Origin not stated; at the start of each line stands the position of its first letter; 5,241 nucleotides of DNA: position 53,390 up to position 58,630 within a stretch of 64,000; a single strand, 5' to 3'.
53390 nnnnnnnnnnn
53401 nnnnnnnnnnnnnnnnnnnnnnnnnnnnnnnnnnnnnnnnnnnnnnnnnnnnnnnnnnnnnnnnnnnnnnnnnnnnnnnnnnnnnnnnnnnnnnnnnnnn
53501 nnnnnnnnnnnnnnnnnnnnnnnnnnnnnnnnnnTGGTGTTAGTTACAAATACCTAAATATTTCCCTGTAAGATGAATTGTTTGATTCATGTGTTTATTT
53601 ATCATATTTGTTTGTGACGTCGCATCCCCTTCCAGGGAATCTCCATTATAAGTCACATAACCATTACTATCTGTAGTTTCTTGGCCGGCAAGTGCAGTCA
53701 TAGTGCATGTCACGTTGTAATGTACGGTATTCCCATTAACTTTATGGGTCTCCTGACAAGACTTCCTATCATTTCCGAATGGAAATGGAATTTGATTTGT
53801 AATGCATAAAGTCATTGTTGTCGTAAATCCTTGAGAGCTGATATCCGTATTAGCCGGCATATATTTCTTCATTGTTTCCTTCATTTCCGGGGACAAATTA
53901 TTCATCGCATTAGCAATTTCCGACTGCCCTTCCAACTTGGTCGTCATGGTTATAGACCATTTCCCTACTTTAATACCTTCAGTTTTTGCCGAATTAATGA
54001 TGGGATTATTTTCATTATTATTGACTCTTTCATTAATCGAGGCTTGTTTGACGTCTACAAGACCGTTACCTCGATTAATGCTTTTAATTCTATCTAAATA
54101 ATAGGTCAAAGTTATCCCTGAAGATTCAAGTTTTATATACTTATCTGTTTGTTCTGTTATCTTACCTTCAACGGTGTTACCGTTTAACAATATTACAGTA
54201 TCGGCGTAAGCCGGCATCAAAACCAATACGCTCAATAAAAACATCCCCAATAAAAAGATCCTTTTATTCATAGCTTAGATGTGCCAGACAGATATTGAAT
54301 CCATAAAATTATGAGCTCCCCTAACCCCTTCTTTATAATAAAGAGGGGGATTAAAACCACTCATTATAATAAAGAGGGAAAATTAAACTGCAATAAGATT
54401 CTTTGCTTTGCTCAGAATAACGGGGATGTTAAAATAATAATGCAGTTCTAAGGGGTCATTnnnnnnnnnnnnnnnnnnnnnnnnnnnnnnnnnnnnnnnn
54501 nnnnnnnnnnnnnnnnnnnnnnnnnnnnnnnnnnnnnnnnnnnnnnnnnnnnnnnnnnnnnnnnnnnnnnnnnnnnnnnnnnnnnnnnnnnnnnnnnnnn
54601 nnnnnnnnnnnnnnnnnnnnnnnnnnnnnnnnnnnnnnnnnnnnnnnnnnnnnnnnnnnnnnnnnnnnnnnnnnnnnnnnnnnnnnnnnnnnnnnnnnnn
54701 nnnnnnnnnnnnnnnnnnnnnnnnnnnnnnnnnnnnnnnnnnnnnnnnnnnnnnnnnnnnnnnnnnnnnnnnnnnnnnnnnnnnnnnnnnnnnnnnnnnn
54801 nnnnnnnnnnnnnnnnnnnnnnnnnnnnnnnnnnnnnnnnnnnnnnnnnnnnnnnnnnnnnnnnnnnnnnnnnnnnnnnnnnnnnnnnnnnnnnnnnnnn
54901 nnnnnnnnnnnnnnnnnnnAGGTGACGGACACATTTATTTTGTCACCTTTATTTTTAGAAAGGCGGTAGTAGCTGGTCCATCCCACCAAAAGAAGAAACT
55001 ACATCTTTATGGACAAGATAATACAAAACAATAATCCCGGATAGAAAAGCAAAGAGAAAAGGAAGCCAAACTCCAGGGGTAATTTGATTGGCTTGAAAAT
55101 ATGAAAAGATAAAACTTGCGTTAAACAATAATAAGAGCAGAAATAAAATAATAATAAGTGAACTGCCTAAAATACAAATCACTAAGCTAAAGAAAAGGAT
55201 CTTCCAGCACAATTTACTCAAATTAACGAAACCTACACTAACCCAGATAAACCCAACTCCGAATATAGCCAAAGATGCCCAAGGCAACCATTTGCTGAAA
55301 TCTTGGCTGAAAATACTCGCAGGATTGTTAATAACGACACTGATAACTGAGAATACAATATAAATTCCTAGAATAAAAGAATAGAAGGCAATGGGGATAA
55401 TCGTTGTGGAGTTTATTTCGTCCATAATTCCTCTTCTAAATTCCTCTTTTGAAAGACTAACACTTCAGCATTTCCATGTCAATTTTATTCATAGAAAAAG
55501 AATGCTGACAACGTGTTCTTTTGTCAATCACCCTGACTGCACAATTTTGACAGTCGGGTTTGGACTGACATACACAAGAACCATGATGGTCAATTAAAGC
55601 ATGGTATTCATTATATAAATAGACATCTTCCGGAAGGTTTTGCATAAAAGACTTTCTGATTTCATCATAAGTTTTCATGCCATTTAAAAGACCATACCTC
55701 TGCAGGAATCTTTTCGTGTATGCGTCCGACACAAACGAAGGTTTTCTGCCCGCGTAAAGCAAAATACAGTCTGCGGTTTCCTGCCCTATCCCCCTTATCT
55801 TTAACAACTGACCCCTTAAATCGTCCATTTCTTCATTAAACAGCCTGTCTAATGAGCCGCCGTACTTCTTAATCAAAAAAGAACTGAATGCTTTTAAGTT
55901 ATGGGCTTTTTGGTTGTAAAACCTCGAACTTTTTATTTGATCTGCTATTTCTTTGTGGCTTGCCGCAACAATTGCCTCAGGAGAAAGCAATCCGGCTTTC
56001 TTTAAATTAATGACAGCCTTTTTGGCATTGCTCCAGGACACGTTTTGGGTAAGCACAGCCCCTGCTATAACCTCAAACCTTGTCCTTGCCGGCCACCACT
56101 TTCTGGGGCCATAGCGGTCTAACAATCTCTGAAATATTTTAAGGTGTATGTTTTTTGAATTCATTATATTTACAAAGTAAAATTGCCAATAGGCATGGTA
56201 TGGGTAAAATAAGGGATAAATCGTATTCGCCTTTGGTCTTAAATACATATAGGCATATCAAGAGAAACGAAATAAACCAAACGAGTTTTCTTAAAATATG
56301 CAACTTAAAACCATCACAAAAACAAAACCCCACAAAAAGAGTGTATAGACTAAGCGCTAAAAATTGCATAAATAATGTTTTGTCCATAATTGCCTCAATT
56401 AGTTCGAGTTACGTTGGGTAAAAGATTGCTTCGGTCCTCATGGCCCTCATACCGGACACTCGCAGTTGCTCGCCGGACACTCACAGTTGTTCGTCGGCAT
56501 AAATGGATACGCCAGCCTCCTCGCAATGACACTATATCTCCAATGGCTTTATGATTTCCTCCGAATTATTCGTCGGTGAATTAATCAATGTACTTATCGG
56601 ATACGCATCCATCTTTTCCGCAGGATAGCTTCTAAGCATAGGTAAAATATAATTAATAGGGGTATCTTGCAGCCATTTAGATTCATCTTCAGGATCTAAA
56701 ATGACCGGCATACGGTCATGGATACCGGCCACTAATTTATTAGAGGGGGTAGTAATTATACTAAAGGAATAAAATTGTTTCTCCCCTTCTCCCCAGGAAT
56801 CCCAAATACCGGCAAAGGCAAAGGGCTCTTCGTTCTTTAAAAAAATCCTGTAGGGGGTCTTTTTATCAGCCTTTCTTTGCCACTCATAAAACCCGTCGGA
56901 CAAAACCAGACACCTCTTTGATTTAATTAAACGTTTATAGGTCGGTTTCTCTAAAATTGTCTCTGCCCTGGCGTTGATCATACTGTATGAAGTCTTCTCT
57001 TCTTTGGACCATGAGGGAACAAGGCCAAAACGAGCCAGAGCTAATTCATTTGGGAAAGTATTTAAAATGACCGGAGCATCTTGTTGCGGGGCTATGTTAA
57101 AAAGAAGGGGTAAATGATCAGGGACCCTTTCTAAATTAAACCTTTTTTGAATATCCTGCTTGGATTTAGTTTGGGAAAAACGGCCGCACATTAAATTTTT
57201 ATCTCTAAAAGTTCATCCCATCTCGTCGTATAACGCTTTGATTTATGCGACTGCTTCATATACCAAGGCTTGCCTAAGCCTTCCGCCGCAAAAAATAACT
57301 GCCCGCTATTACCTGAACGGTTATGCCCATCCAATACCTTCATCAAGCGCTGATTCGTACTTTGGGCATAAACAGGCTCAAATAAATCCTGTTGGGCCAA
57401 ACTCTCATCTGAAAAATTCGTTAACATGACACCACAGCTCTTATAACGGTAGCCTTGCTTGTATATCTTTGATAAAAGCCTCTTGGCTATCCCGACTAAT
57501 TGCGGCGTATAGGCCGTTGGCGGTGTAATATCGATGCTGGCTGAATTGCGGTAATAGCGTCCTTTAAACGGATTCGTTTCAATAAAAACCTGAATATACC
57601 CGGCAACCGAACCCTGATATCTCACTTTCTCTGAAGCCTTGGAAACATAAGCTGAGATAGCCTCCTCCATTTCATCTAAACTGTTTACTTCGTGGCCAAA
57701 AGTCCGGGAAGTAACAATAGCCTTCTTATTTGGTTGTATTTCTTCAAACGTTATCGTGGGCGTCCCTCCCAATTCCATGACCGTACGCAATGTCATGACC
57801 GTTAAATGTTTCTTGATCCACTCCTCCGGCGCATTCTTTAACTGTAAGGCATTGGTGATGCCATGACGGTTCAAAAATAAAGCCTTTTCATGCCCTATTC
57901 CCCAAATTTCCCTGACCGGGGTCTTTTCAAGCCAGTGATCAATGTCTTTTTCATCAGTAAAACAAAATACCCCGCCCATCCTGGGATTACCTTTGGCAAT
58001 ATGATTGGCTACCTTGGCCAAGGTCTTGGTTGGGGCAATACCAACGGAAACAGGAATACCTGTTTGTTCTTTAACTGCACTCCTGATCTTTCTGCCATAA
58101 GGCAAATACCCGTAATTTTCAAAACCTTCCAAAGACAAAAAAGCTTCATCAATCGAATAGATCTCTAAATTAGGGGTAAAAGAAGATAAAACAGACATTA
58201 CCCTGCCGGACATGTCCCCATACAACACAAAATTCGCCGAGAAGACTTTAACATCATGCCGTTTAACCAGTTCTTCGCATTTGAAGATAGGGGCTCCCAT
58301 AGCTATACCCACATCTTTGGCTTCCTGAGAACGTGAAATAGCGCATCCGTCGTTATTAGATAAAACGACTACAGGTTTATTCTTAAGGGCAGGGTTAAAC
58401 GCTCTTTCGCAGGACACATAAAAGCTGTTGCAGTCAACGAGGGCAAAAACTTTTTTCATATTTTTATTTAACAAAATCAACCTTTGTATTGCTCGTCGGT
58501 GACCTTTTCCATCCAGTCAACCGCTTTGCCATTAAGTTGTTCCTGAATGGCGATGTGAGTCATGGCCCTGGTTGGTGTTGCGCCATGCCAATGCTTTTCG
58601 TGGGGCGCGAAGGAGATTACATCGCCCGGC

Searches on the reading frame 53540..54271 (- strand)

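Call 63: search_protein_families(library=pfam, proteins=[window:53540-54271:-], max_evalue=0.0001)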
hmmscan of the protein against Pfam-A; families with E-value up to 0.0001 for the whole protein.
window:53540-54271:- (243 aa): 1 family
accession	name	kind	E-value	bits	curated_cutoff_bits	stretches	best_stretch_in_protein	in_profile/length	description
PF12276.13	DUF3617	-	4.7e-09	37.5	24.5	1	101-242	2-106/106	Protein of unknown function (DUF3617)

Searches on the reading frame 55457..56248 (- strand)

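Call 63: search_protein_families(library=pfam, proteins=[window:55457-56248:-], max_evalue=0.0001)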
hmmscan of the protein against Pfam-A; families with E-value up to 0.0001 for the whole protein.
window:55457-56248:- (263 aa): 2 families
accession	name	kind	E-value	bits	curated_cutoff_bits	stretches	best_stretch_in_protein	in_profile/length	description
PF00730.31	HhH-GPD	-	2.5e-17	63.6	26.2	1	63-206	2-107/108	HhH-GPD superfamily base excision DNA repair protein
PF22175.2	Ogg-HhH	-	5.5e-05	23.2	27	1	62-192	25-150/173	8-oxoguanine DNA glycosylase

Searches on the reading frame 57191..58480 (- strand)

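Call 63: search_protein_families(library=pfam, proteins=[window:57191-58480:-], max_evalue=0.0001)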
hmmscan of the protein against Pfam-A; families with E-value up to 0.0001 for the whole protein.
window:57191-58480:- (429 aa): 3 families
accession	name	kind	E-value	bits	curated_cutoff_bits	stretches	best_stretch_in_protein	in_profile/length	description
PF00817.25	IMS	-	1.6e-38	132.4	23.2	1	15-159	1-147/148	impB/mucB/samB family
PF11799.13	IMS_C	-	9.8e-22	77.9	20.7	1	252-366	1-109/109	impB/mucB/samB family C-terminal domain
PF13438.11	DUF4113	-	3.7e-18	65.7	24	1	377-427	1-51/51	Domain of unknown function (DUF4113)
